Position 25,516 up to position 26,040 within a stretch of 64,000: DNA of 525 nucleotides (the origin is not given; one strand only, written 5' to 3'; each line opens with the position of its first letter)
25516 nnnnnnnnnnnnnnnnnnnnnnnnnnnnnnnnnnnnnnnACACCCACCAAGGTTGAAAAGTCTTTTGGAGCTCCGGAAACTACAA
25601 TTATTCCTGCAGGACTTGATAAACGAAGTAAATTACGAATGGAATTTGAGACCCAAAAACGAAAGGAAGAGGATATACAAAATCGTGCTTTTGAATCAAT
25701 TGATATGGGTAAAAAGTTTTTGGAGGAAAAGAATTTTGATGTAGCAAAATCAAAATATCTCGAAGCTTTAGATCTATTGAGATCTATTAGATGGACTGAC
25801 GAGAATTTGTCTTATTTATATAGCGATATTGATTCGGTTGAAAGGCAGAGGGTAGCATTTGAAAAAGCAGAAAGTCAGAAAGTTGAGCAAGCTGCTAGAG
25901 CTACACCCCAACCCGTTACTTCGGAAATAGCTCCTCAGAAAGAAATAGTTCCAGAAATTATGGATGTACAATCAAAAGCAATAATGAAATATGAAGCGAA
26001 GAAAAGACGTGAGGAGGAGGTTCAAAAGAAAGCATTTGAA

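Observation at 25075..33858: Giant protein made of ~25 MIT-like domains on a regular ER/K-helix spacer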

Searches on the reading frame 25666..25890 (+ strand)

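Call 11: search_protein_families(library=pfam, proteins=[window:25666-25890:+], max_evalue=1)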
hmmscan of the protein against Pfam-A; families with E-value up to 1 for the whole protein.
seq(75 aa): 2 families
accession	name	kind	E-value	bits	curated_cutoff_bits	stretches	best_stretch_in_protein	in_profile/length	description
PF13422.11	DUF4110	-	0.054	13.9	27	1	12-47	42-76/95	Domain of unknown function (DUF4110)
PF04212.24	MIT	-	0.055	14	30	1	7-41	3-37/66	MIT (microtubule interacting and transport) domain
